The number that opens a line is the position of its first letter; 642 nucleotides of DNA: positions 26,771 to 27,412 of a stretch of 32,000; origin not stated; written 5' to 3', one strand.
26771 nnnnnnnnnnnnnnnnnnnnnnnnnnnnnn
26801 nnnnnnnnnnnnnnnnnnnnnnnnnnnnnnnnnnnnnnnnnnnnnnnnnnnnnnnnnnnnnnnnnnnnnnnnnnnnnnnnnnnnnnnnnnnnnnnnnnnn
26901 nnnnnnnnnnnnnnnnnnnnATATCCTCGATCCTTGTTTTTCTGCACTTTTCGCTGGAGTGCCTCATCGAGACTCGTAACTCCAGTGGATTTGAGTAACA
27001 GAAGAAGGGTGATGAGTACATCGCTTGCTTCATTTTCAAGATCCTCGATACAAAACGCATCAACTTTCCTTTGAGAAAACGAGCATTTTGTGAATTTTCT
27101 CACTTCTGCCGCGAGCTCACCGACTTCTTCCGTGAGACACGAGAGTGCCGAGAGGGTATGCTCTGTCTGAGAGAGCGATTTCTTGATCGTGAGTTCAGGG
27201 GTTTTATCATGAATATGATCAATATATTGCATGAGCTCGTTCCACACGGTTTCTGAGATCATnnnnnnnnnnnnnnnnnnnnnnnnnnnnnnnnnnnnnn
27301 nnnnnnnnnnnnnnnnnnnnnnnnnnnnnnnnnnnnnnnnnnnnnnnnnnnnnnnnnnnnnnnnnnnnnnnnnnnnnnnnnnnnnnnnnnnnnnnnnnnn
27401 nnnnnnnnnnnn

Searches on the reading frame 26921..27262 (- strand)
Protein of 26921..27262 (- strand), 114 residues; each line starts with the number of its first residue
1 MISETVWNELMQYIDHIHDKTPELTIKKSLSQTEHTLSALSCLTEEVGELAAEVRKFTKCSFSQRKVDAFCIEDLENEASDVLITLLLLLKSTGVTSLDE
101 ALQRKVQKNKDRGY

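Call 11: search_protein_families(library=pfam, proteins=[window:26921-27262:-], max_evalue=0.01)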
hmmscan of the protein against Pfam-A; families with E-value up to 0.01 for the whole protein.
seq(114 aa): 1 family
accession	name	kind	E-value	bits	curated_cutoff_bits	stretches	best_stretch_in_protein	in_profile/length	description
PF03819.22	MazG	-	1.1e-07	32.4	22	1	37-112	4-69/74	MazG nucleotide pyrophosphohydrolase domain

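Call 12: find_homologous_proteins(query=window:26921-27262:-)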
Query seq(114 aa) (114 aa): 10 proteins with E <= 0.001 among 17 candidates.
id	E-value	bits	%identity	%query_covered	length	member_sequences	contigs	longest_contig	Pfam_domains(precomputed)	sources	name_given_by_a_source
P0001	6.9e-60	218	92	100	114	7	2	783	-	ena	-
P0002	5.7e-53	195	91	91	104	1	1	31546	PF03819.23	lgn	-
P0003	6.2e-48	179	78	100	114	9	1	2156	PF03819.23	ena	-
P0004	2.1e-46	174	76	100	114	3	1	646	PF03819.23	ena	-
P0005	1.2e-43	165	74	100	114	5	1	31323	PF03819.23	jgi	jgi:NTP pyrophosphatase (non-canonical NTP hydrolase)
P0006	2.1e-43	165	68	100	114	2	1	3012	PF03819.23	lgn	-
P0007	4.6e-41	157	75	92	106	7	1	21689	PF03819.23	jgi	jgi:NTP pyrophosphatase (non-canonical NTP hydrolase)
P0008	2.1e-33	133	65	91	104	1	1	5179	PF03819.23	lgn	-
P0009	2.0e-30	123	53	100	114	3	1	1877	PF03819.23,PF12643.13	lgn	-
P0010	3.3e-24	103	79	61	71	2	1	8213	-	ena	-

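Call 13: find_encoding_contigs(protein=P0002, flank=4000, max_places=3)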
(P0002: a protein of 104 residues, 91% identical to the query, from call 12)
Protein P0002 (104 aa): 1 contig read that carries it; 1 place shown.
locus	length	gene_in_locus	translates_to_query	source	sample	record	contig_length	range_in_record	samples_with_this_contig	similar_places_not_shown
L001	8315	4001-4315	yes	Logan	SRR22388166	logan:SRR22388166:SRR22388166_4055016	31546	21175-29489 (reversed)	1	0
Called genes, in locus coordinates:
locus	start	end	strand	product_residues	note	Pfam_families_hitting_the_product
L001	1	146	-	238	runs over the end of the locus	PF01225:Mur_ligase, PF08245:Mur_ligase_M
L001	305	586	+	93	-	-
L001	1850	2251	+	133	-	PF00185:OTCace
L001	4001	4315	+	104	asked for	PF03819:MazG (weak)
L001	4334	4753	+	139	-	PF13302:Acetyltransf_3 (weak), PF00583:Acetyltransf_1 (weak)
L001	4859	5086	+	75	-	-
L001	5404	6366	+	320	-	PF01336:tRNA_anti-codon, PF00152:tRNA-synt_2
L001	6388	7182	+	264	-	PF02938:GAD, PF00152:tRNA-synt_2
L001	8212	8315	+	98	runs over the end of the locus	PF01479:S4, PF01728:FtsJ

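Call 14: find_encoding_contigs(protein=P0005, flank=4000, max_places=3)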
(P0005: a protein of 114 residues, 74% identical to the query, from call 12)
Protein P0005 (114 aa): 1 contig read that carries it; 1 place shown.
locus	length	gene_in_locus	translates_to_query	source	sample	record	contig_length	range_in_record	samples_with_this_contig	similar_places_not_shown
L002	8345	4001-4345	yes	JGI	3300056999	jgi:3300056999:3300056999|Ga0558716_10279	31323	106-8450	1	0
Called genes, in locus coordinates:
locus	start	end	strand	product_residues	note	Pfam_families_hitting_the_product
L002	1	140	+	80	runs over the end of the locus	?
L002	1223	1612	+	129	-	-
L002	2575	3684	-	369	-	-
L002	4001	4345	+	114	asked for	PF03819:MazG (weak)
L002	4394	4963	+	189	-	PF10544:T5orf172, PF13455:MUG113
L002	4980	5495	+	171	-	PF13302:Acetyltransf_3, PF00583:Acetyltransf_1 (weak)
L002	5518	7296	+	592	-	PF01336:tRNA_anti-codon, PF00152:tRNA-synt_2, PF02938:GAD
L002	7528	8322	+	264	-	PF01063:Aminotran_4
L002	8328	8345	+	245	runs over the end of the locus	PF01479:S4, PF01728:FtsJ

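Call 15: find_encoding_contigs(protein=P0007, flank=4000, max_places=3)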
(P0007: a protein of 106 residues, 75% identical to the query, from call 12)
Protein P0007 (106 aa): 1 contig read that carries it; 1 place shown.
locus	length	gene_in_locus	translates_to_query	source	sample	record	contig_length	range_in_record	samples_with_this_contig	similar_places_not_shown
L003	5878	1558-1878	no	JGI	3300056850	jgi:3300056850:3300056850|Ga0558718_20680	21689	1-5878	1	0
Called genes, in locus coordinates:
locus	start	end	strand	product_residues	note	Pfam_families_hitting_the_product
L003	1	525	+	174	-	?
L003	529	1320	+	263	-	PF03372:Exo_endo_phos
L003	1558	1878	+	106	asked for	PF03819:MazG (weak)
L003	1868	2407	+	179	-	PF00583:Acetyltransf_1, PF13302:Acetyltransf_3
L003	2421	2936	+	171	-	PF13302:Acetyltransf_3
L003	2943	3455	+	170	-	PF13302:Acetyltransf_3, PF00583:Acetyltransf_1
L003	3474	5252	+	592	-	PF01336:tRNA_anti-codon, PF00152:tRNA-synt_2, PF02938:GAD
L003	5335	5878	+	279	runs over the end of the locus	-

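Call 16: find_encoding_contigs(protein=P0003, flank=4000, max_places=3)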
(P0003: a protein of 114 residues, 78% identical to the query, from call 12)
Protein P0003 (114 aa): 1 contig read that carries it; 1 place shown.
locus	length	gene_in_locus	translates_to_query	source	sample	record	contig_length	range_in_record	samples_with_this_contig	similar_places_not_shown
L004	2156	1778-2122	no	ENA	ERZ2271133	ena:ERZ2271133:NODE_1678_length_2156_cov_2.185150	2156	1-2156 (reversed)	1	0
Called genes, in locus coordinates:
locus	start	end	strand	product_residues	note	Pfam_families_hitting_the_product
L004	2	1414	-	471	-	?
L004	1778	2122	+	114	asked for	PF03819:MazG (weak)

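Call 17: find_encoding_contigs(protein=P0006, flank=4000, max_places=3)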
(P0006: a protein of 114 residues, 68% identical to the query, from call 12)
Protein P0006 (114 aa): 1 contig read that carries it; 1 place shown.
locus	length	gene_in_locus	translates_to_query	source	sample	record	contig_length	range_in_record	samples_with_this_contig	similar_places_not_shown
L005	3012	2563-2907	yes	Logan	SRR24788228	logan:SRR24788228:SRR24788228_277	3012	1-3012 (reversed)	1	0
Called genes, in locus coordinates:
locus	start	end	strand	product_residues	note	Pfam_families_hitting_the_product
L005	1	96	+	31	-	?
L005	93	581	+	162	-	-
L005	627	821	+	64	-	PF02729:OTCace_N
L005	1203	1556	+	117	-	PF00185:OTCace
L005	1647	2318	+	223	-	PF03372:Exo_endo_phos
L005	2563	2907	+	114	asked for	PF03819:MazG (weak)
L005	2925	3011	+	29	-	?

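Call 18: find_encoding_contigs(protein=P0008, flank=4000, max_places=3)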
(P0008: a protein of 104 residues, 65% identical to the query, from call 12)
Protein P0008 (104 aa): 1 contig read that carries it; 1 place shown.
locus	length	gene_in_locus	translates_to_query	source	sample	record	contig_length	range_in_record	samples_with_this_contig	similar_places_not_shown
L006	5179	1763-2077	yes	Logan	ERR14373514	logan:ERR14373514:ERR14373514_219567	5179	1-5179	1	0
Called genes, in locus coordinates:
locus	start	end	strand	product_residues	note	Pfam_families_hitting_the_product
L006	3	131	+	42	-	?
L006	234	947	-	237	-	-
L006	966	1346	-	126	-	-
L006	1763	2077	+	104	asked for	PF03819:MazG (weak)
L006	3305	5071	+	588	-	PF01336:tRNA_anti-codon, PF00152:tRNA-synt_2, PF02938:GAD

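Call 19: find_encoding_contigs(protein=P0009, flank=4000, max_places=3)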
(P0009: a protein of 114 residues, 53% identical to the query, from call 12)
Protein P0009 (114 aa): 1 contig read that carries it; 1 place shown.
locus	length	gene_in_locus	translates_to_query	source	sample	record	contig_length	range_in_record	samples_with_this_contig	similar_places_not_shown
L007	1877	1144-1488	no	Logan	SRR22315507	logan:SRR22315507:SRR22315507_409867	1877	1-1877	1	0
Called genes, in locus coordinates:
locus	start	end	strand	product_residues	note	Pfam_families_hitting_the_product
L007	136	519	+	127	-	PF03819:MazG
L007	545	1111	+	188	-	PF13302:Acetyltransf_3, PF13420:Acetyltransf_4, PF00583:Acetyltransf_1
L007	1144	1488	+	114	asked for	PF03819:MazG, PF12643:MazG-like (weak)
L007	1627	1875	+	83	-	?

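Call 20: find_encoding_contigs(protein=P0010, flank=4000, max_places=3)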
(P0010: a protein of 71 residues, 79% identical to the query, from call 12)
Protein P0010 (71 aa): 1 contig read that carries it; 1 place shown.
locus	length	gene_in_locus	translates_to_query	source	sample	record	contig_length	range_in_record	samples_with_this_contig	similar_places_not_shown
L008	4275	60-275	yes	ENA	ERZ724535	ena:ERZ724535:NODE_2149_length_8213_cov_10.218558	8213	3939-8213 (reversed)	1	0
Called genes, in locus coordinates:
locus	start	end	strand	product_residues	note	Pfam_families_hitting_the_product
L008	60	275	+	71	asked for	-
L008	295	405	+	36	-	-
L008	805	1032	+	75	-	-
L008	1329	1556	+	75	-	-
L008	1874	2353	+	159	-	PF01336:tRNA_anti-codon, PF00152:tRNA-synt_2 (weak)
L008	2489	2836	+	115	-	PF00152:tRNA-synt_2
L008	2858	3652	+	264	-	PF02938:GAD, PF00152:tRNA-synt_2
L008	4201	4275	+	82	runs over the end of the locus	-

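Call 21: find_encoding_contigs(protein=P0001, flank=4000, max_places=3)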
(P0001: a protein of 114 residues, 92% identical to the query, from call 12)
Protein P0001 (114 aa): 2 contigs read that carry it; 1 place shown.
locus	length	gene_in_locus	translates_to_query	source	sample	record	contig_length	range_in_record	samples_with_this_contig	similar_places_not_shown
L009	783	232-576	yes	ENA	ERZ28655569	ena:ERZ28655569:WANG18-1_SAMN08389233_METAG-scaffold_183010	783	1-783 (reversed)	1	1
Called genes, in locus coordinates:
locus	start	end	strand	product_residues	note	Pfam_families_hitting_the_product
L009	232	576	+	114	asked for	-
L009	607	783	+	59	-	?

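Call 22: find_encoding_contigs(protein=P0004, flank=4000, max_places=3)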
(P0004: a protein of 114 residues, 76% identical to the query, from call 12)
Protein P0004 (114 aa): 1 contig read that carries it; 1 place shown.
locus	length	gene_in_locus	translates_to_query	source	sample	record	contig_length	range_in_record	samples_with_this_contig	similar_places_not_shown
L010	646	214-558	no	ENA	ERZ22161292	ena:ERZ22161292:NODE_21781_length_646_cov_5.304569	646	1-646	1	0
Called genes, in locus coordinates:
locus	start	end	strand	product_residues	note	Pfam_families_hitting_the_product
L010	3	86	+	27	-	?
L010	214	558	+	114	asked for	PF03819:MazG (weak)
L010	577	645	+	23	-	?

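Call 38: find_related_loci(query=window:26921-27262:-, collection=genome_contigs, flank=6000)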
Query seq(114 aa) (114 aa) in genome_contigs; peptide patterns used: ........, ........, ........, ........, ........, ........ (x = any residue, [..] = any of these).
599 stretches matched a pattern (row limit reached: there are more); 472 encode a relative of the query (tblastn E <= 1e-3); the best 80 are kept; 80 distinct loci.
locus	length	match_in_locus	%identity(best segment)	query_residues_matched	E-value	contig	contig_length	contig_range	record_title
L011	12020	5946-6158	45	37-112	1e-10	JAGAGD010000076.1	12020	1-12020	MAG: Prevotella sp. isolate RGIG8412 Water_deer_Abomasum-2__c221008, whole genome shotgun sequence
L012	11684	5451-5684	42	37-111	2e-10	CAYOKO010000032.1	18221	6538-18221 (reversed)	MAG TPA_asm: uncultured Bacteroidaceae bacterium isolate SRP222552_co1_115 genome assembly, contig: NODE_1938_length_182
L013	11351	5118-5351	42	37-111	2e-10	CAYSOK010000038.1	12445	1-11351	MAG TPA_asm: uncultured Bacteroidaceae bacterium isolate SRP222552_co1_91 genome assembly, contig: NODE_4258_length_1244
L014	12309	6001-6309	36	23-111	3e-10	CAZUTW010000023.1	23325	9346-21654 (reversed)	MAG TPA_asm: uncultured Bacteroidaceae bacterium isolate SRP222552_co1_309 genome assembly, contig: NODE_1072_length_233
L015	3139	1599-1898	37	12-112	6e-10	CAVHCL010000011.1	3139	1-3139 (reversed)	Bacteroidaceae bacterium isolate H07636-L1_cleanbin_000033 genome assembly, contig: Spades_H07636-L1_contig_16862, whole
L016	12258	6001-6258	38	26-112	6e-10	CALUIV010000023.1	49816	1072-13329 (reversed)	MAG: uncultured Paraprevotella sp. isolate BRZ_RR__bin61 genome assembly, contig: BRZ_RR__NODE_715_length_49816_cov_44.1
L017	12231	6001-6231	38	35-112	6e-10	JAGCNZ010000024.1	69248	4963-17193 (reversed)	MAG: Bacteroidaceae bacterium isolate RGIG9965 Yak_Reticulum-2__c129426, whole genome shotgun sequence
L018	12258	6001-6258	37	26-112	8e-10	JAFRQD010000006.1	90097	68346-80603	MAG: Bacteroidaceae bacterium isolate RGIG2699 Goat_Omasum-3__c65932, whole genome shotgun sequence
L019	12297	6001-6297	37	20-112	8e-10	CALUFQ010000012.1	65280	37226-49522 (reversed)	MAG: uncultured Paraprevotella sp. isolate BRZ_EQ__bin131 genome assembly, contig: BRZ_EQ__NODE_995_length_65280_cov_9.0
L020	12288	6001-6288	38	23-112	1e-9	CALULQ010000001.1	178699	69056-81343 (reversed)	MAG: uncultured Paraprevotella sp. isolate BRZ_EI__bin2 genome assembly, contig: BRZ_EI__NODE_91_length_178699_cov_7.197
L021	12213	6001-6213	42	37-112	1e-9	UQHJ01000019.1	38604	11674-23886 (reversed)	uncultured Prevotella sp. isolate UMGS287 genome assembly, contig: NODE_663_length_38604_cov_47.383705, whole genome sho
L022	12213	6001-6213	43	37-112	1e-9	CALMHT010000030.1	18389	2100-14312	MAG TPA_asm: uncultured Prevotella sp. isolate ERR1414267_bin.9_CONCOCT_v1.1_MAG genome assembly, contig: ERZ1749901.401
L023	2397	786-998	42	37-112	1e-9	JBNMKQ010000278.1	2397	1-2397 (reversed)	MAG: Alloprevotella sp. isolate CM_BacAll1492.39 k141_292988_length_2397_cov_35.6432, whole genome shotgun sequence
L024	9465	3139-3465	31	14-112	2e-9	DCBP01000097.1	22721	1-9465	MAG TPA_asm: Prevotella sp. UBA1104 UBA1104_contig_1749, whole genome shotgun sequence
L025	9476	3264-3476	43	37-112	2e-9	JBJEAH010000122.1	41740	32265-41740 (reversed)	MAG: Alloprevotella sp. isolate FUKU07_bin.005 NODE_246_length_41740_cov_8.477678, whole genome shotgun sequence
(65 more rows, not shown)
